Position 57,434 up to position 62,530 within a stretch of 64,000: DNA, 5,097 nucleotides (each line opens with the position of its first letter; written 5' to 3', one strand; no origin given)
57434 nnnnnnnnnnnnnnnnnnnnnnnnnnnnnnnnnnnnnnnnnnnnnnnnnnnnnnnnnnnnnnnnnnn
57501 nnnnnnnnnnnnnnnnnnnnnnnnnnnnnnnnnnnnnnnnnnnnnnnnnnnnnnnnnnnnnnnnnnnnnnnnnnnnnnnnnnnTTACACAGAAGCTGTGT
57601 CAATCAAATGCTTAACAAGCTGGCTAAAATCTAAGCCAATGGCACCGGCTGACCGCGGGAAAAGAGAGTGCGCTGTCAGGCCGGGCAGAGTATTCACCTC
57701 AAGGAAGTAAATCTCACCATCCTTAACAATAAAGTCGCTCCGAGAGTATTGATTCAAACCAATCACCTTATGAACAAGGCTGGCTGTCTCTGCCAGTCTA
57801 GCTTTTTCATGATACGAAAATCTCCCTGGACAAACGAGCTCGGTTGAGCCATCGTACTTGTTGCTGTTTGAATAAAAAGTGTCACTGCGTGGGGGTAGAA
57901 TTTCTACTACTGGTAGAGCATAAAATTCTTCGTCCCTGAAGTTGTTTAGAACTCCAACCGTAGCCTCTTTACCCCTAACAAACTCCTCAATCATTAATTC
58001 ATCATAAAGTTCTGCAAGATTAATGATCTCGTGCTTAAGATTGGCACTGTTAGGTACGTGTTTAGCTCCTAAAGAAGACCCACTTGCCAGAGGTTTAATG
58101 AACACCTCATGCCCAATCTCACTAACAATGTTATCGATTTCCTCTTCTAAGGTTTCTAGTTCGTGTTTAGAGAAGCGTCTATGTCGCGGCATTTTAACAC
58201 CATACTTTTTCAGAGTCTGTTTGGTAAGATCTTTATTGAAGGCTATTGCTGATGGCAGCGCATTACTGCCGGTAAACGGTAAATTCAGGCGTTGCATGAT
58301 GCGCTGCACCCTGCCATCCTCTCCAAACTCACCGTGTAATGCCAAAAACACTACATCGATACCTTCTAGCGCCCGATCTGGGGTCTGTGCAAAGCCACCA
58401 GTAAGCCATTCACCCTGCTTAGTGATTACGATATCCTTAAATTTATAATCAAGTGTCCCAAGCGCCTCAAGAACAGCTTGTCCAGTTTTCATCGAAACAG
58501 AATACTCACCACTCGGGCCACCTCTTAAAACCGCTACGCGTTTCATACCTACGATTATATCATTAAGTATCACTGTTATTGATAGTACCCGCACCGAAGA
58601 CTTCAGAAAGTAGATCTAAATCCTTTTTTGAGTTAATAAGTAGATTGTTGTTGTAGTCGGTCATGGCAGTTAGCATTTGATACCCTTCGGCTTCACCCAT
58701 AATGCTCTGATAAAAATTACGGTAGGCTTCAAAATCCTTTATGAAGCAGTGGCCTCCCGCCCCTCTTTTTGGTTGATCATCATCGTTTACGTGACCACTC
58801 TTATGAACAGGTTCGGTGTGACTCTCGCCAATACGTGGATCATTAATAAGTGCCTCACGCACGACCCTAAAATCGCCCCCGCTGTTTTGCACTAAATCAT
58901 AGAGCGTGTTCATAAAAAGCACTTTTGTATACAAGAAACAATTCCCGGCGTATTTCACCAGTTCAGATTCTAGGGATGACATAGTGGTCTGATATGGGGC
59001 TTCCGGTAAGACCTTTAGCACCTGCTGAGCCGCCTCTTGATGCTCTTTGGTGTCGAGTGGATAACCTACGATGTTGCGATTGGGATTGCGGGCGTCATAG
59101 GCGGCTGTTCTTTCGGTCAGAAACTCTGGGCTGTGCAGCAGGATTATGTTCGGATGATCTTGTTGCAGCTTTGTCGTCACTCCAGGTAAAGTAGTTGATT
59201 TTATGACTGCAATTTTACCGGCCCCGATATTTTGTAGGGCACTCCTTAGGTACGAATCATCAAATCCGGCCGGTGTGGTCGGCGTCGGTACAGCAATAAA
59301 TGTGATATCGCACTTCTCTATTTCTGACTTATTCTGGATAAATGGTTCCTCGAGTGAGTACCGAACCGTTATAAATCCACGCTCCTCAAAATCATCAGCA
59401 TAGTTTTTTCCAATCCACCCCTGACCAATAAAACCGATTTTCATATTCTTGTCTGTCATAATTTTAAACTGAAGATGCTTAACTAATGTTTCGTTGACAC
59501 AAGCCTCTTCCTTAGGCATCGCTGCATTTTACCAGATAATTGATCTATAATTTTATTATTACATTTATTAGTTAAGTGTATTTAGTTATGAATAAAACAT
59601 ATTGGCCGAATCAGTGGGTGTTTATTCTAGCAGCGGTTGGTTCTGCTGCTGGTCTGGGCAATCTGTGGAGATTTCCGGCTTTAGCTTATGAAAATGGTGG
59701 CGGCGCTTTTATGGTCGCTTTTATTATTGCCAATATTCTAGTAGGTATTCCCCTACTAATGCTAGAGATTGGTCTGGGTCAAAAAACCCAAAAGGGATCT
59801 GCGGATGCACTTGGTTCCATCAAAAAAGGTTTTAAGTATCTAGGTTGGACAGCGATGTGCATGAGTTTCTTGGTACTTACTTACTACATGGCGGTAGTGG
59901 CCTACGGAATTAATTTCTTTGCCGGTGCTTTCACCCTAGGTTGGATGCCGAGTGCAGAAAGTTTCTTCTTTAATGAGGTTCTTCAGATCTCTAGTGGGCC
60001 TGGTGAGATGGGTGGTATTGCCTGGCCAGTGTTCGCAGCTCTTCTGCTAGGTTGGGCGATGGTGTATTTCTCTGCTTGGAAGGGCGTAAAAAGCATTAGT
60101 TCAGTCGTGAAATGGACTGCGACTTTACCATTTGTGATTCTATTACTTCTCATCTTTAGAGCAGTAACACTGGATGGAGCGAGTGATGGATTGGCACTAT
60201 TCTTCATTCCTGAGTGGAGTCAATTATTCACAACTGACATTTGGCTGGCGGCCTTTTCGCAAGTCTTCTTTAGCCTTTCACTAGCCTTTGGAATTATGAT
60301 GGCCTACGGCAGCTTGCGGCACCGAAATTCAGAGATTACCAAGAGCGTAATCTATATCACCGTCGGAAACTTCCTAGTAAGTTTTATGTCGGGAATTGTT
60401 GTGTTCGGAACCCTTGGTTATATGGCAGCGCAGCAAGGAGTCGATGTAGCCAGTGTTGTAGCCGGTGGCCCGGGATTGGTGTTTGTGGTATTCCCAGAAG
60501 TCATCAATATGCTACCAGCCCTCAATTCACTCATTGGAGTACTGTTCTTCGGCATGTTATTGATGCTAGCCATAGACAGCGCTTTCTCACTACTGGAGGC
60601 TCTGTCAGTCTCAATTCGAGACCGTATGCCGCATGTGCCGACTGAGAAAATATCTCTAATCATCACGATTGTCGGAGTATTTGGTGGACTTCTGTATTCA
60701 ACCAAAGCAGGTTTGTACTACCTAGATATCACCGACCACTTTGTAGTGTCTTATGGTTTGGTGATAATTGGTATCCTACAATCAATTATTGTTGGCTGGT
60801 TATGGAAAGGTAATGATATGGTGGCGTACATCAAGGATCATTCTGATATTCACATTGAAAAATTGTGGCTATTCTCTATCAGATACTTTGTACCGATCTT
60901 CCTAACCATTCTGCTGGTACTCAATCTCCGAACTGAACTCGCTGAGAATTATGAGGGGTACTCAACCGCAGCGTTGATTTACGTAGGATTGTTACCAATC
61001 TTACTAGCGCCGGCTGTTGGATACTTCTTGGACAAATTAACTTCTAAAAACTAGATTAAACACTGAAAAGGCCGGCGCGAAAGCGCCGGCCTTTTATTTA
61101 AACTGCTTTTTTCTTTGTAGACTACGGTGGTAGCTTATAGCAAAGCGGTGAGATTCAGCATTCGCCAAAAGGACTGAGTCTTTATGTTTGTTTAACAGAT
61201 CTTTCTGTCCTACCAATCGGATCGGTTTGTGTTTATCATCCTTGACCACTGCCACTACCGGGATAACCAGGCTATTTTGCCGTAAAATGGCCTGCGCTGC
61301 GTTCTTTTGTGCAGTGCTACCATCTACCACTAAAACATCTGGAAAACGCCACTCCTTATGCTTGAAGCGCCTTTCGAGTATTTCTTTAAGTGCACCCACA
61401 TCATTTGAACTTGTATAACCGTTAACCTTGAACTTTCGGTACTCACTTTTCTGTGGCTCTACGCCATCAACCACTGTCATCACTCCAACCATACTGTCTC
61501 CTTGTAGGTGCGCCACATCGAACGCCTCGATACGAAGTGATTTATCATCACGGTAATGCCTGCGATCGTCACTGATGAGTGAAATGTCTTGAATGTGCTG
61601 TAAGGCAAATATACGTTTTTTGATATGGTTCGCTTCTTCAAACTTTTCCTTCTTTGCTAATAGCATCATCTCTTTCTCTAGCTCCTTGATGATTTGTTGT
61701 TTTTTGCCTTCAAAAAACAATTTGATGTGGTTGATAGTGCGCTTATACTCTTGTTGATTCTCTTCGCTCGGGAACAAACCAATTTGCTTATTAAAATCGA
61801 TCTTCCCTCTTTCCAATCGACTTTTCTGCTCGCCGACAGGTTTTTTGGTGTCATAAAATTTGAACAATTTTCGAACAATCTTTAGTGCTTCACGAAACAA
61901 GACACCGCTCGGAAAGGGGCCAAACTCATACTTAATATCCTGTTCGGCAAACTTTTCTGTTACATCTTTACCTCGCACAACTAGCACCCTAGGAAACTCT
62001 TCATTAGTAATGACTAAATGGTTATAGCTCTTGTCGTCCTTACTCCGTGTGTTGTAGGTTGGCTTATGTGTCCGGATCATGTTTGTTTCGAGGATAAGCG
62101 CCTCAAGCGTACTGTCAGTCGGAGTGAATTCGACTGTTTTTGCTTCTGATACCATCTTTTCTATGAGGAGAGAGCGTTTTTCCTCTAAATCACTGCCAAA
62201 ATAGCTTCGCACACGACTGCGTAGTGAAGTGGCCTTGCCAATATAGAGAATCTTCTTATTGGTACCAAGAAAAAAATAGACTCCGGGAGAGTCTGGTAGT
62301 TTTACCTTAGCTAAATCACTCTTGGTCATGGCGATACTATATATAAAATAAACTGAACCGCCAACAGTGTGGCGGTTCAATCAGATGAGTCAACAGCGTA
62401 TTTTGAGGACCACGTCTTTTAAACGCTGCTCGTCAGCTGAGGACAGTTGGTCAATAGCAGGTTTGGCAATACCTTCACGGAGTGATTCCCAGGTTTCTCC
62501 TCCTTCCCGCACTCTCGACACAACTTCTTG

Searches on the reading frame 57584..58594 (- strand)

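Call 53: search_protein_families(library=pfam, proteins=[window:57584-58594:-])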
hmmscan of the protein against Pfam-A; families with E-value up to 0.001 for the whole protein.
window:57584-58594:- (336 aa): 4 families
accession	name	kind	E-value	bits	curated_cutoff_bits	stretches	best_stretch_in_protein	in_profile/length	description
PF07478.18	Dala_Dala_lig_C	-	1.5e-41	142.7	24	1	128-331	2-203/204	D-ala D-ala ligase C-terminus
PF01820.27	Dala_Dala_lig_N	-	1.8e-21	77.4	34.6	2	72-110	83-121/121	D-ala D-ala ligase N-terminus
PF02655.19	ATP-grasp_3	-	3e-10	40.8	23.2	1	120-302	3-155/160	ATP-grasp domain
PF02786.22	CPSase_L_D2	-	0.00065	19.7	19.8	0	121-302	2-178/211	Carbamoyl-phosphate synthase L chain, ATP binding domain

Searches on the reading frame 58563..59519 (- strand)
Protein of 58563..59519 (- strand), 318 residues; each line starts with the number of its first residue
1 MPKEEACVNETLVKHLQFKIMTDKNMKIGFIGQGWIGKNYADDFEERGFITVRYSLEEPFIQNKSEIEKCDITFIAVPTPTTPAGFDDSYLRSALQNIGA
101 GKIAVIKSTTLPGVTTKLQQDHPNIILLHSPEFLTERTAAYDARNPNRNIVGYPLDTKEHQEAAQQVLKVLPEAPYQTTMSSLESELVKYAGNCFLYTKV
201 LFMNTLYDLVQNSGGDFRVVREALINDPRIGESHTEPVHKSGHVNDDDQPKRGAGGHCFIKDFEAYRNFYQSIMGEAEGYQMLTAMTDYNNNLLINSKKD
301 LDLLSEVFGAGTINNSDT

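Call 53: search_protein_families(library=pfam, proteins=[window:58563-59519:-])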
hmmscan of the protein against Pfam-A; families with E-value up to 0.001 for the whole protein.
window:58563-59519:- (318 aa): 2 families
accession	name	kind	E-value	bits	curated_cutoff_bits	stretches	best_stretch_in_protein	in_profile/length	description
PF03721.20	UDPG_MGDP_dh_N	-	1.7e-15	57.5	27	1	63-156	70-178/187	UDP-glucose/GDP-mannose dehydrogenase family, NAD binding domain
PF00984.24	UDPG_MGDP_dh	-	1.4e-13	51.2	25.4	1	184-291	2-93/94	UDP-glucose/GDP-mannose dehydrogenase family, central domain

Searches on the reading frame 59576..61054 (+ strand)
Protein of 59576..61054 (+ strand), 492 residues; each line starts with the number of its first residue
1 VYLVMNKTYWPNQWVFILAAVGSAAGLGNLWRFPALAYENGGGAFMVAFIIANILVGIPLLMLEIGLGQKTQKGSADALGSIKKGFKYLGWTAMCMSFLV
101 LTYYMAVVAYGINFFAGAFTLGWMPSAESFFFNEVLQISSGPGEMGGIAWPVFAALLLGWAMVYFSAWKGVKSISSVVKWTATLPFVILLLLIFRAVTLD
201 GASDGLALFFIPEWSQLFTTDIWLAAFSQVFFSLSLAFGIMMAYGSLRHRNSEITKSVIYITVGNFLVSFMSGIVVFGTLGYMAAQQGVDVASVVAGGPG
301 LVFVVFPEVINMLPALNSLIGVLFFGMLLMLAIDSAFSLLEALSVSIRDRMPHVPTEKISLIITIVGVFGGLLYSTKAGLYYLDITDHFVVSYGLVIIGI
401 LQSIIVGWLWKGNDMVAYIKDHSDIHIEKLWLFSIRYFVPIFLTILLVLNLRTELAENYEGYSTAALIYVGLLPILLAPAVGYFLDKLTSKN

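Call 53: search_protein_families(library=pfam, proteins=[window:59576-61054:+])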
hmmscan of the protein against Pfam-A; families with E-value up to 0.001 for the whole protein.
window:59576-61054:+ (492 aa): 1 family
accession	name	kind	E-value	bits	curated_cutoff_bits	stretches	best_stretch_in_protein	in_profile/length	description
PF00209.24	SNF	-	7.3e-112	375.2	27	2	127-463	155-493/524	Sodium:neurotransmitter symporter family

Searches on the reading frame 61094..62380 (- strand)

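Call 54: search_protein_families(library=pfam, proteins=[window:61094-62380:-])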
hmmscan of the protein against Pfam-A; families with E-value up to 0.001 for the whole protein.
window:61094-62380:- (428 aa): 2 families
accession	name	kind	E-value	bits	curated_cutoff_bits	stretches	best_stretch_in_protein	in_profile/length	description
PF08459.17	UvrC_RNaseH_dom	-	4.8e-30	104.9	22.3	1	281-415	10-159/159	UvrC RNAse H endonuclease domain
PF01541.30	GIY-YIG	-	5.3e-08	33.5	22.6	1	32-110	2-78/78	GIY-YIG catalytic domain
